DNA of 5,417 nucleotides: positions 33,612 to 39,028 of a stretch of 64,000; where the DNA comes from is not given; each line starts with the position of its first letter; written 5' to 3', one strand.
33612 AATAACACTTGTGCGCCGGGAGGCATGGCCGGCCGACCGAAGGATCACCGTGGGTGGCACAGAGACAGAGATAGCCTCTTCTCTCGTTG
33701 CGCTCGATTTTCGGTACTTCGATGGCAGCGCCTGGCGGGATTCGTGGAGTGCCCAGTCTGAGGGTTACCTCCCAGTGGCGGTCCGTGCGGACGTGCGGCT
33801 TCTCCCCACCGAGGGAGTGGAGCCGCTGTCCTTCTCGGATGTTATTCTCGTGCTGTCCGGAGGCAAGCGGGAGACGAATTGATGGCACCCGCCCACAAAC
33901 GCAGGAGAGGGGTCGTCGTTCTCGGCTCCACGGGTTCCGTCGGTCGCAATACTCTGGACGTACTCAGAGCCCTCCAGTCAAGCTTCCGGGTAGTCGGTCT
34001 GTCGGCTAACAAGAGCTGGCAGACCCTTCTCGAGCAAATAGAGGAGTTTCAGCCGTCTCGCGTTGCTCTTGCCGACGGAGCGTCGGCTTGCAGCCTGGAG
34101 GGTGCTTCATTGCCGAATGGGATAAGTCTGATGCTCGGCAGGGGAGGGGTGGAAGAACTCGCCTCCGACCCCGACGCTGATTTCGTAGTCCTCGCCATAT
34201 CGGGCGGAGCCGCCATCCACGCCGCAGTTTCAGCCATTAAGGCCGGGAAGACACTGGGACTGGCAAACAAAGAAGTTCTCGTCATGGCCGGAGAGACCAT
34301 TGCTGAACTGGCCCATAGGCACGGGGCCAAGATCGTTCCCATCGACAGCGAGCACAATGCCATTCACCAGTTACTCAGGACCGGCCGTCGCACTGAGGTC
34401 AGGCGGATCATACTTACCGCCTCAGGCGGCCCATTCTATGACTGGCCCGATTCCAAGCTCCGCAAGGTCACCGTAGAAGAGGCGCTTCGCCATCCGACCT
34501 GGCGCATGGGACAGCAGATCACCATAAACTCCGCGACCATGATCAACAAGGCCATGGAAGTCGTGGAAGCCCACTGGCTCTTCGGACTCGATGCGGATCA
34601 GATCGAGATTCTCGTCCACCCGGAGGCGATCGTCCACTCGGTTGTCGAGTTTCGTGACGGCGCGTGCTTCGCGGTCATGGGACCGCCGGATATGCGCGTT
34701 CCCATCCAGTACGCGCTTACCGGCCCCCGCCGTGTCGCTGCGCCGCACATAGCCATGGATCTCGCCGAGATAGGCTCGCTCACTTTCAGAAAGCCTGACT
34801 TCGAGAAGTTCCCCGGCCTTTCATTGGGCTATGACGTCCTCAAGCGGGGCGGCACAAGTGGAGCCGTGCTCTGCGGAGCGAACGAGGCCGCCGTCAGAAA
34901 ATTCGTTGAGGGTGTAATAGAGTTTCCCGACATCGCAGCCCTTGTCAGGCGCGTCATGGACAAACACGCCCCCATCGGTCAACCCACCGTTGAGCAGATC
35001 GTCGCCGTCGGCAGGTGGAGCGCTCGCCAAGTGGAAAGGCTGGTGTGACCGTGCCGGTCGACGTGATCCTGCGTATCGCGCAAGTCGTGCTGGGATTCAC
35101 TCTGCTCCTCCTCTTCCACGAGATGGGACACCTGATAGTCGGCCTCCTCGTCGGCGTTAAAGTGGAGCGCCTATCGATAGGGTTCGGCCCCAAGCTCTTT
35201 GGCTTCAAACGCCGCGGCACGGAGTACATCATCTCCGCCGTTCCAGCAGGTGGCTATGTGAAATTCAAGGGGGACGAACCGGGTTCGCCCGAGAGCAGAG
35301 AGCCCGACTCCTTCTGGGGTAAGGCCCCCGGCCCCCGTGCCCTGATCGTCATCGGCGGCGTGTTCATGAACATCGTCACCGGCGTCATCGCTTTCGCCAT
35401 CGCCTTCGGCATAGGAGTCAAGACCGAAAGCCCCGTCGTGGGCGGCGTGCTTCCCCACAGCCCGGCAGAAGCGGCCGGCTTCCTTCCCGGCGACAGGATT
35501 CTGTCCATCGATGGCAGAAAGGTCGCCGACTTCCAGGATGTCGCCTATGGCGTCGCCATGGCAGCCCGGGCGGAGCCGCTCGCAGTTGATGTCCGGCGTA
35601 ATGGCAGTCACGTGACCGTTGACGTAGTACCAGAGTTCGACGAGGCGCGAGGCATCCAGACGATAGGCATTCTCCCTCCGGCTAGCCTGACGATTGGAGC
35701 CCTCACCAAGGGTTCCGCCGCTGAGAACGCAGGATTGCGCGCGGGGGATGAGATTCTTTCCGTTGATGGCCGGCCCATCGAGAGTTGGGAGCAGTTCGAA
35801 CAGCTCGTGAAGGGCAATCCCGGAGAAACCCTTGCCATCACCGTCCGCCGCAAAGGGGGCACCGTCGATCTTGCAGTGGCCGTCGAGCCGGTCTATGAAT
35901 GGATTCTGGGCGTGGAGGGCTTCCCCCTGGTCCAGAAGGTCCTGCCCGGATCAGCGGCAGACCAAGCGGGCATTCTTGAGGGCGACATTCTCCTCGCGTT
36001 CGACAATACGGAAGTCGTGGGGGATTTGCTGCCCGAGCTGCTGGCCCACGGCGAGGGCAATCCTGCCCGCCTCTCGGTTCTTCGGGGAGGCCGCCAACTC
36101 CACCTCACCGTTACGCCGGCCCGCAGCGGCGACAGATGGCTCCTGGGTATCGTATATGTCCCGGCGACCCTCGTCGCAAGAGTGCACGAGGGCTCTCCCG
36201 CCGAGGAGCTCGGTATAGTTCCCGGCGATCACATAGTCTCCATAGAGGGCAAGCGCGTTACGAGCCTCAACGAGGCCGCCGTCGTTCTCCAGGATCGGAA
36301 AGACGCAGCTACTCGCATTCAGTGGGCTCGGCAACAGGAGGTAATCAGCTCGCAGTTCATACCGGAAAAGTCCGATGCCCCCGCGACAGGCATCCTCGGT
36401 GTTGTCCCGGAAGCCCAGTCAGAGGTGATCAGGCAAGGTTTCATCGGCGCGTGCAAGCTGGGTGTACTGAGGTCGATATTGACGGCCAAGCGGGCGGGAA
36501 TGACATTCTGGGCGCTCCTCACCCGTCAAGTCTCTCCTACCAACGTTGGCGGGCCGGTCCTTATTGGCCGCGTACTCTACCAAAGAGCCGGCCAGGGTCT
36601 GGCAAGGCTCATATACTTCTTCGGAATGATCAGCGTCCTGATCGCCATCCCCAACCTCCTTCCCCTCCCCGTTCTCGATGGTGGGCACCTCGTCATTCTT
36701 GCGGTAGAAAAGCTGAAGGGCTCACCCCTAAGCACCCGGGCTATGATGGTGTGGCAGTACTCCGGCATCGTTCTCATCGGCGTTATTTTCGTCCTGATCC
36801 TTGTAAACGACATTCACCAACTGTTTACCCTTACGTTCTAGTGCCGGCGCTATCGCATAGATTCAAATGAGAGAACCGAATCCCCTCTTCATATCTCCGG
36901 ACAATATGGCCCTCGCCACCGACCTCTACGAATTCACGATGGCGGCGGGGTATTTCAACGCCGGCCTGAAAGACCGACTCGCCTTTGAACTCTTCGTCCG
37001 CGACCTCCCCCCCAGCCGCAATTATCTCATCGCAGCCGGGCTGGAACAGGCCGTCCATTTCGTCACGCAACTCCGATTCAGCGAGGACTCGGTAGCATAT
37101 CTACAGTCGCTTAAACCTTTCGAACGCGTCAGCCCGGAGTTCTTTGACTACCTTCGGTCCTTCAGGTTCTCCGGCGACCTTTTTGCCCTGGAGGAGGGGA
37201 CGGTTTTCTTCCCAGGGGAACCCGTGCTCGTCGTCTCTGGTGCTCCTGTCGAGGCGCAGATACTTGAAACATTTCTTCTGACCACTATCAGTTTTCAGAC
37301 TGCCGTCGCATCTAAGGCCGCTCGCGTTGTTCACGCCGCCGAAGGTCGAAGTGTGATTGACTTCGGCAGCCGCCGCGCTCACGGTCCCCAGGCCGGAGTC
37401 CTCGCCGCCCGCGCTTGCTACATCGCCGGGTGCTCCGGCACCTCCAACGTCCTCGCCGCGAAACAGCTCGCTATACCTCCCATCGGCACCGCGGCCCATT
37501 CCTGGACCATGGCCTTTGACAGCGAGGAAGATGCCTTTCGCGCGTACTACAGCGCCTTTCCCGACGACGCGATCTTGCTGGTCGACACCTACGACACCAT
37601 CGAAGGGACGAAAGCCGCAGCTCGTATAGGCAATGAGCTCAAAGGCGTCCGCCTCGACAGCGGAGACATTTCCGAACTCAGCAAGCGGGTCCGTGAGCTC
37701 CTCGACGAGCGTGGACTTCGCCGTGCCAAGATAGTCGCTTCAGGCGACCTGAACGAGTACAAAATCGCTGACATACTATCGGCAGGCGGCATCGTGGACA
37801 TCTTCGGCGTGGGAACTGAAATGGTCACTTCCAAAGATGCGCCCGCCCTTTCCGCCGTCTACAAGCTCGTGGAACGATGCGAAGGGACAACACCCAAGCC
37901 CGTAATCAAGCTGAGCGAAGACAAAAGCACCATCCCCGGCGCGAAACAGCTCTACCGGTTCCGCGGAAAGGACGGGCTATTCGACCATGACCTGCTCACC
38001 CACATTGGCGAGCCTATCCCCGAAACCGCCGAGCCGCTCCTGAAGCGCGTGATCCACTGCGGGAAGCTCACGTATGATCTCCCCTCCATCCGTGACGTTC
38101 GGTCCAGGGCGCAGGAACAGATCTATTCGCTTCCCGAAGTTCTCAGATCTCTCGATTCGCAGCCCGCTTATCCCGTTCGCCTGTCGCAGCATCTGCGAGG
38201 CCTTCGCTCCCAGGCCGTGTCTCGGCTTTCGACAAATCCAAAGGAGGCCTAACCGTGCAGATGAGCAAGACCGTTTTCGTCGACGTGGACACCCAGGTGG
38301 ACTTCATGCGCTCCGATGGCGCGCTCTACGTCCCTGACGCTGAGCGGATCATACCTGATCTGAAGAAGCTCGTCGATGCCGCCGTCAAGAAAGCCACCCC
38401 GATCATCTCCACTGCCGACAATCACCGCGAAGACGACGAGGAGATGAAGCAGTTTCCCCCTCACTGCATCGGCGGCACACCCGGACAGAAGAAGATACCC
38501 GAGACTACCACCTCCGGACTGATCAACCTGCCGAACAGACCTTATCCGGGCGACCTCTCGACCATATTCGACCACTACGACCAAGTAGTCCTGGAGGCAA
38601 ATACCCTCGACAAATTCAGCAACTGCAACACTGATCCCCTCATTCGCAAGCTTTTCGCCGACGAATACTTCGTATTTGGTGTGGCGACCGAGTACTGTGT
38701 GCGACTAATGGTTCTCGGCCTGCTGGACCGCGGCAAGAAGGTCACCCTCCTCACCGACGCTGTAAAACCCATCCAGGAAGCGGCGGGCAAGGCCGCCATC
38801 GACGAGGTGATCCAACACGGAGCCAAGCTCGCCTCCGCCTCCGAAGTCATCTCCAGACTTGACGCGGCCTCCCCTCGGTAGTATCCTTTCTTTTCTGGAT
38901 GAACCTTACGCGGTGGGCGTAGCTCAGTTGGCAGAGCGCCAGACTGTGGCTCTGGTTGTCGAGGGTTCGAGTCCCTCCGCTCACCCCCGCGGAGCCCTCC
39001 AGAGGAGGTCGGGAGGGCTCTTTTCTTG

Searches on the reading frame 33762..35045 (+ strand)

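Call 40: search_protein_families(library=pfam, max_evalue=0.00001, proteins=[window:33762-35045:+])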
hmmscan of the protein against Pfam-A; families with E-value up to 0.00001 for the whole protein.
window:33762-35045:+ (428 aa): 3 families
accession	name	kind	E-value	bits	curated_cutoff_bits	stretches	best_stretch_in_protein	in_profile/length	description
PF08436.17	DXP_redisom_C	-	1.2e-38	131.5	26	1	191-274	1-84/84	1-deoxy-D-xylulose 5-phosphate reductoisomerase C-terminal domain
PF02670.22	DXP_reductoisom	-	4.3e-35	121.7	21.7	1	51-177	1-129/129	1-deoxy-D-xylulose 5-phosphate reductoisomerase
PF13288.12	DXPR_C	-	3.1e-34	118.1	27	1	306-420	1-112/115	DXP reductoisomerase C-terminal domain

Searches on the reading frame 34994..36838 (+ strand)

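Call 41: search_protein_families(library=pfam, max_evalue=0.00001, proteins=[window:34994-36838:+])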
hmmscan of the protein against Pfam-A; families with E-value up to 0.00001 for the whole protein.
window:34994-36838:+ (615 aa): 6 families
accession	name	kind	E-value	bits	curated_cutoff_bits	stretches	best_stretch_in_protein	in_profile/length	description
PF02163.28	Peptidase_M50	-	8e-51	172.9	27.2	1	32-595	3-218/221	Peptidase family M50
PF17820.7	PDZ_6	-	9.4e-46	153.8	27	4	235-286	3-54/54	PDZ domain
PF13180.12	PDZ_2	-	2.2e-41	140.4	27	3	142-211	7-78/80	PDZ domain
PF00595.29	PDZ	-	1.1e-29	103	23.2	1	232-284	27-80/81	PDZ domain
PF14685.13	PDZ_Tricorn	-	5.7e-13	49.1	25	0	242-290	32-82/88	Tricorn protease PDZ domain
PF21558.3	Pept_S41_N_bact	-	4.1e-09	36.7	27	0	243-267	15-39/87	Bacteroidetes, Peptidase, S41 family, N-terminal domain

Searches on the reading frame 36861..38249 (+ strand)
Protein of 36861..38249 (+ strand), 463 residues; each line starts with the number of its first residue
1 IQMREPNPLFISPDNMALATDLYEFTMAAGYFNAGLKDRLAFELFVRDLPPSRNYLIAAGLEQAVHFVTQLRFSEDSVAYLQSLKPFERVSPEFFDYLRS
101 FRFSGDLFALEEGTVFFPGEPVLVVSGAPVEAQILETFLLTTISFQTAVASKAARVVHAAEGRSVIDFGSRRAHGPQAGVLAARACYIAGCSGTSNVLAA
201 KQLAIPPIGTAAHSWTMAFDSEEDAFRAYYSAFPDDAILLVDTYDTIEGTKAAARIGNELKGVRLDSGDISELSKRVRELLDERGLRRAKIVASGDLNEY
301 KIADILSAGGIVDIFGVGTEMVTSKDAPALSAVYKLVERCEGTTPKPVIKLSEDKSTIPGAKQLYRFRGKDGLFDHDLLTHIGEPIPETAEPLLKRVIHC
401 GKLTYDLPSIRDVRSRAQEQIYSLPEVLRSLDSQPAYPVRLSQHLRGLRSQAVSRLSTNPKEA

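Call 41: search_protein_families(library=pfam, max_evalue=0.00001, proteins=[window:36861-38249:+])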
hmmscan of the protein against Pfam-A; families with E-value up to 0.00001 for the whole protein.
window:36861-38249:+ (463 aa): 4 families
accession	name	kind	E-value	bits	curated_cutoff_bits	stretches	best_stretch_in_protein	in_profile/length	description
PF17767.7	NAPRTase_N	-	1.4e-33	116.3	32.6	1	18-144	1-125/125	Nicotinate phosphoribosyltransferase (NAPRTase) N-terminal domain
PF04095.22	NAPRTase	-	4.1e-12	46.8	20.8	1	165-334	3-191/239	Nicotinate phosphoribosyltransferase (NAPRTase) family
PF17956.6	NAPRTase_C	-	2.2e-11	44.6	23.3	1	387-447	49-109/111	Nicotinate phosphoribosyltransferase C-terminal domain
PF01729.25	QRPTase_C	-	3.8e-08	33.7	23.1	1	149-320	1-157/169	Quinolinate phosphoribosyl transferase, C-terminal domain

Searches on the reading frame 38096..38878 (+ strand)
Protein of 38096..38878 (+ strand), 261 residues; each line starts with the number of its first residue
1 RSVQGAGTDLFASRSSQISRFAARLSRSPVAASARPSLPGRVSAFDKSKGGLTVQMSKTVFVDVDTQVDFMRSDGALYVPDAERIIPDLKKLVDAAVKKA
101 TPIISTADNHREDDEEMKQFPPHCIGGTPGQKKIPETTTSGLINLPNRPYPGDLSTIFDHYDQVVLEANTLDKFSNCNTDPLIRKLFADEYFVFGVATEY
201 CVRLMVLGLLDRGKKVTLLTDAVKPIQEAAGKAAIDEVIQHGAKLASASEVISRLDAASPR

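Call 41: search_protein_families(library=pfam, max_evalue=0.00001, proteins=[window:38096-38878:+])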
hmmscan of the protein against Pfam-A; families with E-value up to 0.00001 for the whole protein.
window:38096-38878:+ (261 aa): 1 family
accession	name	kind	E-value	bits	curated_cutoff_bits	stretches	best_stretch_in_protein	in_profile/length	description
PF00857.26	Isochorismatase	-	2e-22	80.5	27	2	162-248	87-173/175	Isochorismatase domain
